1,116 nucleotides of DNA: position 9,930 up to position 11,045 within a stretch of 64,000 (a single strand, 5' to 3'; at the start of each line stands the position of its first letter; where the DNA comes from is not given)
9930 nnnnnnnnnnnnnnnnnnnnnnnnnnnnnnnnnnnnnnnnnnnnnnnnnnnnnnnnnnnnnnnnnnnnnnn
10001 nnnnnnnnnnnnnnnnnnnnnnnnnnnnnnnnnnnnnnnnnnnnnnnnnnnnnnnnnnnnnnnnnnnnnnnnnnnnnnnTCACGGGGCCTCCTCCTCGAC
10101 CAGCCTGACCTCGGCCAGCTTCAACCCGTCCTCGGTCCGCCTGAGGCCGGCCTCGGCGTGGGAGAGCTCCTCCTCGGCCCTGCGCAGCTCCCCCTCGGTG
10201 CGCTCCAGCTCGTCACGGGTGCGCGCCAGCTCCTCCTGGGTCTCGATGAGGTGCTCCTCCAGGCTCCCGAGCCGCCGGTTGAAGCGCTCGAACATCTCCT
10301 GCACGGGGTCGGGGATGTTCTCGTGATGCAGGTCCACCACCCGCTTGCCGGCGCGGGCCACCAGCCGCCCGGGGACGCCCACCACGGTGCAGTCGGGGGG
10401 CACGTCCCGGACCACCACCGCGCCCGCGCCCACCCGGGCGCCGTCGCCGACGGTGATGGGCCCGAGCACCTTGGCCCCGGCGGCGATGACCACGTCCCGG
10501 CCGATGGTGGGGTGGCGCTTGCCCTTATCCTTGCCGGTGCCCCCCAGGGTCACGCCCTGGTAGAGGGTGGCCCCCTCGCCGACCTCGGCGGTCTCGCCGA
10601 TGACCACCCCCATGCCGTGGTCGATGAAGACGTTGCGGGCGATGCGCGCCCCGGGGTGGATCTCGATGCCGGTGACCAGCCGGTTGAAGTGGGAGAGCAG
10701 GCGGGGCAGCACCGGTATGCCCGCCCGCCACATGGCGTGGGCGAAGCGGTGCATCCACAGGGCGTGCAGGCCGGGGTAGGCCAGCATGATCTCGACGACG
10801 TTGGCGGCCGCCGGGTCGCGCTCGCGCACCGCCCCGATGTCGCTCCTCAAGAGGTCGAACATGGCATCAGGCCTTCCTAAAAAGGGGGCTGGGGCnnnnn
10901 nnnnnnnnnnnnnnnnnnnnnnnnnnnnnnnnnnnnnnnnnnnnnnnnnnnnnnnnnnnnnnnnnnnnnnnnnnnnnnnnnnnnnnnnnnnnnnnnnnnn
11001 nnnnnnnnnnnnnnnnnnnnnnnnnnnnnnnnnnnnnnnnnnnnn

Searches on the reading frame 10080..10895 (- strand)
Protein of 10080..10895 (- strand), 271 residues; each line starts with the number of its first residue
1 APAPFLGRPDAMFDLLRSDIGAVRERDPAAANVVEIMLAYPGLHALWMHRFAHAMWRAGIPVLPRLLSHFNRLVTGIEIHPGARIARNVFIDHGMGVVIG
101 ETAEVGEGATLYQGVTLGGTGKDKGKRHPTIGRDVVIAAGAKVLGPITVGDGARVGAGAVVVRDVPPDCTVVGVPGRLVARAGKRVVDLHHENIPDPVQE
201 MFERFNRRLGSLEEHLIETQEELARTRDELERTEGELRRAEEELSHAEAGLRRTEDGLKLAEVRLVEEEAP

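Call 40: search_protein_families(library=pfam, proteins=[window:10080-10895:-], max_evalue=0.0001)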
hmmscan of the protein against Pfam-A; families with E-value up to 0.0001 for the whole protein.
window:10080-10895:- (271 aa): 2 families
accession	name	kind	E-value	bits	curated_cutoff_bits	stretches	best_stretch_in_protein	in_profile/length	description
PF00132.30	Hexapep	-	2.9e-13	49.3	27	1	128-161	1-34/36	Bacterial transferase hexapeptide (six repeats)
PF06426.19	SATase_N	-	3.4e-05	24.5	21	1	12-46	69-103/105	Serine acetyltransferase, N-terminal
